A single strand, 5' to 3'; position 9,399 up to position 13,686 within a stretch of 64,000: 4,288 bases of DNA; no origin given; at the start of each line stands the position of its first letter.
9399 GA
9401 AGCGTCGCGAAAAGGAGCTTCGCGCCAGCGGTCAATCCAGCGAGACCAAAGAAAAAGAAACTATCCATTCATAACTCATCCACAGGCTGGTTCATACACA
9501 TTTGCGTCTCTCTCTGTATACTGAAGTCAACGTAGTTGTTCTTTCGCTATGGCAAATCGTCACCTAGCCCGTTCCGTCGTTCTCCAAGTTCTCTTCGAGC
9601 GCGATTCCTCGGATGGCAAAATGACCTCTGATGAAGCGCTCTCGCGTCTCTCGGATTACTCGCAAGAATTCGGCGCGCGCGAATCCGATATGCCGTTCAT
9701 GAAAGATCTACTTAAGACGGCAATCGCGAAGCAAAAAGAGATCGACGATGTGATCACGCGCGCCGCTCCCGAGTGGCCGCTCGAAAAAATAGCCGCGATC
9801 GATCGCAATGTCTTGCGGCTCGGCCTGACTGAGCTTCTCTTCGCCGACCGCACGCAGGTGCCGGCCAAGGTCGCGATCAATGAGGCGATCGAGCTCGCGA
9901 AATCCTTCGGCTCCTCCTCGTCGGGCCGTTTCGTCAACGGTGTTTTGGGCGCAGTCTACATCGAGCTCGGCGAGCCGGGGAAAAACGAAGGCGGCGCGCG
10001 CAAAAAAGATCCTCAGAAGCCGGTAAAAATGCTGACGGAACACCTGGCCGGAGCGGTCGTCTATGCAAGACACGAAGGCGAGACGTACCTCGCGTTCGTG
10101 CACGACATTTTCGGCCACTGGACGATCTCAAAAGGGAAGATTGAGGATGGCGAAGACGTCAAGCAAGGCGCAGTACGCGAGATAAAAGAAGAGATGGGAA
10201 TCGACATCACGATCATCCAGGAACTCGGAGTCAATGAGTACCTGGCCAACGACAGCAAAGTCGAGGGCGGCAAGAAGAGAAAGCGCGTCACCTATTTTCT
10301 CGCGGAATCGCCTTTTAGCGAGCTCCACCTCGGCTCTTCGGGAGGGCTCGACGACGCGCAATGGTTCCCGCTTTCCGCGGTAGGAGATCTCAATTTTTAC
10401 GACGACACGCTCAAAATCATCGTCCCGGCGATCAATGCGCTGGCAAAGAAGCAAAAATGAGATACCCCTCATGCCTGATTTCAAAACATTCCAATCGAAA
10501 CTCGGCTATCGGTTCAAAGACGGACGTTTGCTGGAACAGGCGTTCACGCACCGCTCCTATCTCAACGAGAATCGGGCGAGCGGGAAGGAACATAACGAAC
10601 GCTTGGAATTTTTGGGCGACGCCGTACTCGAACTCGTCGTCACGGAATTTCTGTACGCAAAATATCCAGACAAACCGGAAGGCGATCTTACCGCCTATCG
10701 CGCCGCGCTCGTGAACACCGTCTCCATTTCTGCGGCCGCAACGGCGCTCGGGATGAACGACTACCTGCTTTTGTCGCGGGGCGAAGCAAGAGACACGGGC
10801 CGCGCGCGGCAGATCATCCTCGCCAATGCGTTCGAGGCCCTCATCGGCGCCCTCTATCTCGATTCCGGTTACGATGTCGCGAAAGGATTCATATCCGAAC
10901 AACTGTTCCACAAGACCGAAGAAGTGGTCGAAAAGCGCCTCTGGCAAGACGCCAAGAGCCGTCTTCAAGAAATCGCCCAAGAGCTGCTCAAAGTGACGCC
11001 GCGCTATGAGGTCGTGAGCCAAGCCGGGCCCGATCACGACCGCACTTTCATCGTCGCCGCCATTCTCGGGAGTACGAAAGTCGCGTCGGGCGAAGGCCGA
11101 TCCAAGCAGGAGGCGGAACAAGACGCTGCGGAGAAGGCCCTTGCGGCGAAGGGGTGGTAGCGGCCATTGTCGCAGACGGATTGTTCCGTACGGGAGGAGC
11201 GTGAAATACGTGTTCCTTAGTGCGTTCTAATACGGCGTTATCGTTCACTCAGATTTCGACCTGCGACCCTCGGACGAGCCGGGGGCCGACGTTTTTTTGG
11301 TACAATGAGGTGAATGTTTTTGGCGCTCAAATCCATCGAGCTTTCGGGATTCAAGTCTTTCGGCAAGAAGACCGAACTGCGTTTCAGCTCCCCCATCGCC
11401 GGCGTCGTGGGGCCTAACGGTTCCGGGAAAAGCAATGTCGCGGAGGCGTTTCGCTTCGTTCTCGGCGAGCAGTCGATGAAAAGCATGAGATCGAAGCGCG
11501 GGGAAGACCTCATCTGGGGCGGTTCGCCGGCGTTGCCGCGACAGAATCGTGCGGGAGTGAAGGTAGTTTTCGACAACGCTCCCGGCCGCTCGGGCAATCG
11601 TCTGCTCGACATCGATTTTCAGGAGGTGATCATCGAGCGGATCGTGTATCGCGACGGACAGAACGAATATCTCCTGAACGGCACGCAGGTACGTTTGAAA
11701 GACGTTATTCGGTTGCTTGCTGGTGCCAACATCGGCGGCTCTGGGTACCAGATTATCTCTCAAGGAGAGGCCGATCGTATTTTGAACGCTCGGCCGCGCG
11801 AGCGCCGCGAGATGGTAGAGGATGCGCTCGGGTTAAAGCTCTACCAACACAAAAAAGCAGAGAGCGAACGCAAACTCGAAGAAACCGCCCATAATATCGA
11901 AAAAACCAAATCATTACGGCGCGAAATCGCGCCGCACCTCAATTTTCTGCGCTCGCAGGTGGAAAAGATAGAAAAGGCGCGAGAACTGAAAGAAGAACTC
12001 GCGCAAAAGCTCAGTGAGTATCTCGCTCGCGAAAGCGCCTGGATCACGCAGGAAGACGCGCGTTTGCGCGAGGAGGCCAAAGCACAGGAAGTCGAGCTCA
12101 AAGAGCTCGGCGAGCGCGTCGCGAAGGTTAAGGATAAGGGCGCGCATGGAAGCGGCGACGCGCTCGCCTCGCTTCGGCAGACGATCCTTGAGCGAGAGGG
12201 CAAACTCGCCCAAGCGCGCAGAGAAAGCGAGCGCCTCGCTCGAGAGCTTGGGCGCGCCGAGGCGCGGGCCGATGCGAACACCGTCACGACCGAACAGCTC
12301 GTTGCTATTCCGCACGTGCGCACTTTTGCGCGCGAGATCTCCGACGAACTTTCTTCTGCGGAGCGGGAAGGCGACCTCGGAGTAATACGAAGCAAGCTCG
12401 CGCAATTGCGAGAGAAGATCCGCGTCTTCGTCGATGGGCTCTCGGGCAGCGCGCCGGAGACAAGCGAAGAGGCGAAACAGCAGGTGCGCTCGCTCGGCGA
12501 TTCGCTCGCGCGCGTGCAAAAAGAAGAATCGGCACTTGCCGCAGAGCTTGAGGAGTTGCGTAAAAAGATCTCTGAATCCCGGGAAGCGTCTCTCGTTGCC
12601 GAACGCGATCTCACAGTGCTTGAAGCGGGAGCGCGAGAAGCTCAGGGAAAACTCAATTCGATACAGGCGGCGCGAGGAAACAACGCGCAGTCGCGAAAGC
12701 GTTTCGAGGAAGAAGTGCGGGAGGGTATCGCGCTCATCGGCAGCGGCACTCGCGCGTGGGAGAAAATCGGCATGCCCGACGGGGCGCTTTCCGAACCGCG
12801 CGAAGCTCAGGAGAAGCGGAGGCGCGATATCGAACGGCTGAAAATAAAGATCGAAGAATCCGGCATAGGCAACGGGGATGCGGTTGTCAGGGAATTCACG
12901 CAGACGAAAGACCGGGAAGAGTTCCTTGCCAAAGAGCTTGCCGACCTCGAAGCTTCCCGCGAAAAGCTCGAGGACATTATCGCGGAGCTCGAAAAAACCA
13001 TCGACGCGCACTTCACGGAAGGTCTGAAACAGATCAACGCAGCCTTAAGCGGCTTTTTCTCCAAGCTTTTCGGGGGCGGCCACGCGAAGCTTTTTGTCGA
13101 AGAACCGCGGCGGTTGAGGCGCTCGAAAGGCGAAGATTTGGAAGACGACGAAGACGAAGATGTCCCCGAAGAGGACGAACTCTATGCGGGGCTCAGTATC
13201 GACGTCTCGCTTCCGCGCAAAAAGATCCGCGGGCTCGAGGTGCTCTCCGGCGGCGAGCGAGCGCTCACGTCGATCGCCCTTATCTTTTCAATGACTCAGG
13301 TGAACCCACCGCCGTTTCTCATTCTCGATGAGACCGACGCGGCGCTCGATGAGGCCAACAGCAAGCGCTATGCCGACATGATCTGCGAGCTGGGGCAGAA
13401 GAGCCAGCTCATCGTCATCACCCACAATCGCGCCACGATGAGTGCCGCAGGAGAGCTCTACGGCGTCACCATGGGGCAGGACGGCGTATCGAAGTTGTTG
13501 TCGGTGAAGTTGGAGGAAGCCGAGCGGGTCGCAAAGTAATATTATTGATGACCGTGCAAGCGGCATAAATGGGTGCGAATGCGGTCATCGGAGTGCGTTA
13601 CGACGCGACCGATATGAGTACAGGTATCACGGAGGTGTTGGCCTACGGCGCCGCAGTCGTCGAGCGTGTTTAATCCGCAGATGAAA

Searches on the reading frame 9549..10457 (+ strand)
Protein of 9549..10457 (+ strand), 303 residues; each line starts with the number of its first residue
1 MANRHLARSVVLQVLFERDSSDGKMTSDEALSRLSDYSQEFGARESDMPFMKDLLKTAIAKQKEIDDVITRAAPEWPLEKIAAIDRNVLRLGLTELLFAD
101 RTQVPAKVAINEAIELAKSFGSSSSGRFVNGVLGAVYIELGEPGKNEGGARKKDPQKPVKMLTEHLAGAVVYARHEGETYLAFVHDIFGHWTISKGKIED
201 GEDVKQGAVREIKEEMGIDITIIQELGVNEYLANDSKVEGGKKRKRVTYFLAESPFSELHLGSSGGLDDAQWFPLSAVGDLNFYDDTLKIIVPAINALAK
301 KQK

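Call 83: search_protein_families(library=pfam, proteins=[window:9549-10457:+], max_evalue=0.001)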
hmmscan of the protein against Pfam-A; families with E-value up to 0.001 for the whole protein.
window:9549-10457:+ (303 aa): 2 families
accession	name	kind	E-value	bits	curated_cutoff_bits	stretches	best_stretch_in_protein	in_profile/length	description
PF01029.23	NusB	-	1.4e-30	106.9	23.1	1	7-136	3-131/133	NusB family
PF00293.34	NUDIX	-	9.8e-16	58.4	21.1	1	186-279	25-119/134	NUDIX domain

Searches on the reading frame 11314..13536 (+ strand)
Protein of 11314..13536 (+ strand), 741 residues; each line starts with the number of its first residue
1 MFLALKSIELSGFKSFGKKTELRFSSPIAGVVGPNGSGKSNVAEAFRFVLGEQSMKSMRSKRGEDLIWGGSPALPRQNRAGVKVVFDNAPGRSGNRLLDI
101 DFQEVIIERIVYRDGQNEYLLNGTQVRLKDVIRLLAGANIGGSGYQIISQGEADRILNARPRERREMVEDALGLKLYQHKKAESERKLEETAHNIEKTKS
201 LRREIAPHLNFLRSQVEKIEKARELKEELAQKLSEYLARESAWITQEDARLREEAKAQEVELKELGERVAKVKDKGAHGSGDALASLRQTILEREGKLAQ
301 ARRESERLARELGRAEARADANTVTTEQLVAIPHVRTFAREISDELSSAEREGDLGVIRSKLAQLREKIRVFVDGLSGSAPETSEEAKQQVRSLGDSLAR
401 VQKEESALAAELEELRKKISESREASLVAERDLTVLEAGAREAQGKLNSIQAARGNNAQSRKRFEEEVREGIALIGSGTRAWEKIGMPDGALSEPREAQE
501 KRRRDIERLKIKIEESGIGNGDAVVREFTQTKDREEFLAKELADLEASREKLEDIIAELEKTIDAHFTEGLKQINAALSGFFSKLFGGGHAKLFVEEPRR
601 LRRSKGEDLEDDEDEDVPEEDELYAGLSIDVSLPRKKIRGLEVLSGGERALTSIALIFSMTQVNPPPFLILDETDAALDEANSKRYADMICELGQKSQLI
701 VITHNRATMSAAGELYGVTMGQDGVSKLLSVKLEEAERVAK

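Call 83: search_protein_families(library=pfam, proteins=[window:11314-13536:+], max_evalue=0.001)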
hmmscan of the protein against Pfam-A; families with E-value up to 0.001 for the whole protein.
window:11314-13536:+ (741 aa): 5 families
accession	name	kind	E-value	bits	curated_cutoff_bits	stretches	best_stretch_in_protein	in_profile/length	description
PF02463.25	SMC_N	-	5.5e-64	216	40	1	5-726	2-219/220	RecF/RecN/SMC N terminal domain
PF13476.12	AAA_23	-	8.9e-15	56.3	27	1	7-234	1-198/201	AAA domain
PF13175.12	AAA_15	-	7.7e-12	45.9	32.1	1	5-305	3-239/374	AAA ATPase domain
PF13304.12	AAA_21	-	3.3e-10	41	27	1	28-54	1-30/304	AAA domain, putative AbiEii toxin, Type IV TA system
PF00005.33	ABC_tran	-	0.0002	22.4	25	0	28-46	13-31/137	ABC transporter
